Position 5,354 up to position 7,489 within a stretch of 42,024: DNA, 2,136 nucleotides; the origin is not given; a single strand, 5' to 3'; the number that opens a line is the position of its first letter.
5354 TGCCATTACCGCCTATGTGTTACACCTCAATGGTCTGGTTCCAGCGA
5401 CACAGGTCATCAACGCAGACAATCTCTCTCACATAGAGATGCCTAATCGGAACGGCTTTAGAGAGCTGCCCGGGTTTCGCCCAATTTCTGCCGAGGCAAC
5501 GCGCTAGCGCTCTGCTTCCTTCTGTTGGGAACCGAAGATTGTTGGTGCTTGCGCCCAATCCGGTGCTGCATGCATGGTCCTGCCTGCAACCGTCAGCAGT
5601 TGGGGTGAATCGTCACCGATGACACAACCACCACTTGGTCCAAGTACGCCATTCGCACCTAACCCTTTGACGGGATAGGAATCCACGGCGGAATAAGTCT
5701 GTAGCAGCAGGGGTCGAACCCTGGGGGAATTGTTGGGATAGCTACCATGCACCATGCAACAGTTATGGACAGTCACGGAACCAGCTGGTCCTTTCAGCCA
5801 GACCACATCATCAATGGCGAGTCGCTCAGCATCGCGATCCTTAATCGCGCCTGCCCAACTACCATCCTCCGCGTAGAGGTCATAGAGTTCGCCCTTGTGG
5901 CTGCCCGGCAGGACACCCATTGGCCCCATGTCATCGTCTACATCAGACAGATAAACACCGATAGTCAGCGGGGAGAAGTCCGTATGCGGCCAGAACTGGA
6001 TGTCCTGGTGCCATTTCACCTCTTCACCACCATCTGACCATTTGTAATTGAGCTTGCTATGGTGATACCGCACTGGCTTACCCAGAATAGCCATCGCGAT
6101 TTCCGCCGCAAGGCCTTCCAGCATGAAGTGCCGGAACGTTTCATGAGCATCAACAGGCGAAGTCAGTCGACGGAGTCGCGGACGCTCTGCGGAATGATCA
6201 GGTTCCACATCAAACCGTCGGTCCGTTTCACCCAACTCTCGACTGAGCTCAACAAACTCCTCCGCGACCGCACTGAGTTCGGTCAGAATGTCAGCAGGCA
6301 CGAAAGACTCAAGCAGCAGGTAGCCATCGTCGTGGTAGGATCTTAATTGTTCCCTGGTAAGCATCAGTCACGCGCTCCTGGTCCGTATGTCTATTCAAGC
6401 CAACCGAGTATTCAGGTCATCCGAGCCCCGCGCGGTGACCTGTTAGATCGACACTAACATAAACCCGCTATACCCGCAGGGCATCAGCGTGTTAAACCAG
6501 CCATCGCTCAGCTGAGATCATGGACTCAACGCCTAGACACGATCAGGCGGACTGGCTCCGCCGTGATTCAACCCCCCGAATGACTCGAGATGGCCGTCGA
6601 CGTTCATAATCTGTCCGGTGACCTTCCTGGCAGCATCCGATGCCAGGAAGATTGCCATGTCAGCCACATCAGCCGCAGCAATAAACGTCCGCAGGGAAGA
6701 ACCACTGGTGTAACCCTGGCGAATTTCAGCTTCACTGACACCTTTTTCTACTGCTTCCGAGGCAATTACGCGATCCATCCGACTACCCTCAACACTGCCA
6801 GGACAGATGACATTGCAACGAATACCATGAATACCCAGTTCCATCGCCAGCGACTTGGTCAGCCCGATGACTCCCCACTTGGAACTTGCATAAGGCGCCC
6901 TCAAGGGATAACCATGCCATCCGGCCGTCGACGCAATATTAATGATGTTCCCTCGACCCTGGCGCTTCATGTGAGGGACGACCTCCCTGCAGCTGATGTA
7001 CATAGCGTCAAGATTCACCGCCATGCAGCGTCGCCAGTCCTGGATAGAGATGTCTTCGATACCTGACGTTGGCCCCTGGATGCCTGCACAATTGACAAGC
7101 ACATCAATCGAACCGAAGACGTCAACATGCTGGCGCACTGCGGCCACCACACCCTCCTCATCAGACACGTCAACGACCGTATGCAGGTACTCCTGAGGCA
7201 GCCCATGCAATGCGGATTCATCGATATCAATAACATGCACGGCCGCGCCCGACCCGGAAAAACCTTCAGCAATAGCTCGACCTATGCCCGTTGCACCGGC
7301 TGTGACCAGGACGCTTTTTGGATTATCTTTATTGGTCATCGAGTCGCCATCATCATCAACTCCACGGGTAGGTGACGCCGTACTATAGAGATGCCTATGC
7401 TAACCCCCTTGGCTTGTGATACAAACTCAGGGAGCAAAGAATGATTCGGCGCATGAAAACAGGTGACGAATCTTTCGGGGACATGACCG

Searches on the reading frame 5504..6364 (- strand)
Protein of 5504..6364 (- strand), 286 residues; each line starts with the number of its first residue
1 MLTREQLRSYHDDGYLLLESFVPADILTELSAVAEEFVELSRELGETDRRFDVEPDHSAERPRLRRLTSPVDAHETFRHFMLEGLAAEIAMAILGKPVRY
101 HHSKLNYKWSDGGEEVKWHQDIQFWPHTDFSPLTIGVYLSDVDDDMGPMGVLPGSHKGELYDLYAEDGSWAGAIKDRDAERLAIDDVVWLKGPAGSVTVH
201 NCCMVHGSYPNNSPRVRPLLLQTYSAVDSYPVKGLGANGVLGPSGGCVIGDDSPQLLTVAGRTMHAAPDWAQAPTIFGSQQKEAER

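Call 6: search_protein_families(library=pfam, proteins=[window:5504-6364:-])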
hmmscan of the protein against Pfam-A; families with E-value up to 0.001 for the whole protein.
window:5504-6364:- (286 aa): 1 family
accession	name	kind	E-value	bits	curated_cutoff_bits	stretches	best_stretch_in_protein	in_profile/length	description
PF05721.19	PhyH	-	5.4e-28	99.2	22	1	10-217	1-211/213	Phytanoyl-CoA dioxygenase (PhyH)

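Call 18: search_protein_families(library=ncbifam, proteins=[window:5504-6364:-], max_evalue=0.00001)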
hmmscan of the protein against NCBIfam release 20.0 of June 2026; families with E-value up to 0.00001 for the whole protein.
window:5504-6364:- (286 aa): 2 families
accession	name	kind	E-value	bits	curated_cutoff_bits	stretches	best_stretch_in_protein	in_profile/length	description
TIGR02408.1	ectoine_ThpD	equivalog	3.4e-14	52.8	336.5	1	2-228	17-251/277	ectoine hydroxylase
NF052437.1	MPhHdxlPhnYGIM8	equivalog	2.1e-10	40.5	500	1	2-227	5-216/260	methylphosphonate hydroxylase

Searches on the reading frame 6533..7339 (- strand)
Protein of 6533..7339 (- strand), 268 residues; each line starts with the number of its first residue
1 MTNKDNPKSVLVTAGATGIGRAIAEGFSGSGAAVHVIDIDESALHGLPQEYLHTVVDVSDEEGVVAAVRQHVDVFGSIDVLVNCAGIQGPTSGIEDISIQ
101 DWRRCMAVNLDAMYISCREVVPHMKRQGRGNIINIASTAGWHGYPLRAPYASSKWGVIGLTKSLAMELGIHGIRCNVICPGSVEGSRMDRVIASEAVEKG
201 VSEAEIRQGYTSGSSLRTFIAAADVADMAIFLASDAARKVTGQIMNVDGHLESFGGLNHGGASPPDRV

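Call 6: search_protein_families(library=pfam, proteins=[window:6533-7339:-])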
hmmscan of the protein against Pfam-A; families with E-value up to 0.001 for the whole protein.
window:6533-7339:- (268 aa): 4 families
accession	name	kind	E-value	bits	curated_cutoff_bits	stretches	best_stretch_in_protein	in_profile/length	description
PF00106.31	adh_short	-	5.3e-52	176.6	26.6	1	8-191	1-189/195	short chain dehydrogenase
PF13561.12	adh_short_C2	-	1.3e-51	175.9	27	1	16-249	5-233/236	Enoyl-(Acyl carrier protein) reductase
PF01370.27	Epimerase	-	3.4e-09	36.9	20.9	1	11-247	2-239/240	NAD dependent epimerase/dehydratase family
PF23441.1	SDR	-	1.5e-05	24.9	27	1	57-204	69-215/258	SDR-like rossmann domain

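Call 18: search_protein_families(library=ncbifam, proteins=[window:6533-7339:-], max_evalue=0.00001)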
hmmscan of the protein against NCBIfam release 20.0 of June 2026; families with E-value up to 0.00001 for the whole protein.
window:6533-7339:- (268 aa): 214 families (the best 25 are shown)
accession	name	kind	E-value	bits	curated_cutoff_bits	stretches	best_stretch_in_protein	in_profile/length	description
NF009466.0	PRK12826.1-2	subfamily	2.7e-65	220.3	222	1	8-250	4-243/248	3-oxoacyl-ACP reductase FabG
NF009093.0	PRK12429.1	subfamily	2.6e-60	203.9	258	1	7-249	5-254/259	3-hydroxybutyrate dehydrogenase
TIGR01963.1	PHB_DH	subfamily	7e-60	202.4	307.05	1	8-249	2-250/255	3-hydroxybutyrate dehydrogenase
NF005559.1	PRK07231.1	subfamily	1.2e-54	185.5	215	1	8-249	5-245/249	glucose 1-dehydrogenase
NF004198.0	PRK05653.1-3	equivalog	1.5e-53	181.8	296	1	4-250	4-245/248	3-oxoacyl-ACP reductase FabG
NF004791.0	PRK06138.1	equivalog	8.4e-52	176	312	1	8-250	6-248/252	SDR family oxidoreductase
TIGR01830.1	3oxo_ACP_reduc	equivalog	5.6e-50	170.3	297.75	1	10-251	1-238/239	3-oxoacyl-[acyl-carrier-protein] reductase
NF052558.1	MBtsdlDhBudC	equivalog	8e-49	166.5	270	1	8-252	4-242/250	meso-2,3-butanediol dehydrogenase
NF004203.0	PRK05653.2-4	subfamily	8.8e-49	166.2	313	1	6-249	5-254/260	3-oxoacyl-ACP reductase FabG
NF005067.0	PRK06484.1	equivalog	2.1e-48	165.2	713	1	2-263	4-261/524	short chain dehydrogenase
NF009931.0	PRK13394.1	subfamily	4.6e-48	164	340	1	3-249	3-257/262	3-hydroxybutyrate dehydrogenase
TIGR03971.1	SDR_subfam_1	subfamily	5.3e-48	163.7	300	1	50-249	65-266/271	mycofactocin-coupled SDR family oxidoreductase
NF005309.0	PRK06841.1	subfamily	8.9e-48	163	286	1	8-249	16-250/255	GolD/DthD family dehydrogenase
NF005469.0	PRK07063.1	equivalog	1.8e-47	162.1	306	1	3-251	3-254/260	SDR family oxidoreductase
NF047923.1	pyridox_DH_SDR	equivalog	6.1e-47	160.2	325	1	8-249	4-238/243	pyridoxal 4-dehydrogenase, SDR-type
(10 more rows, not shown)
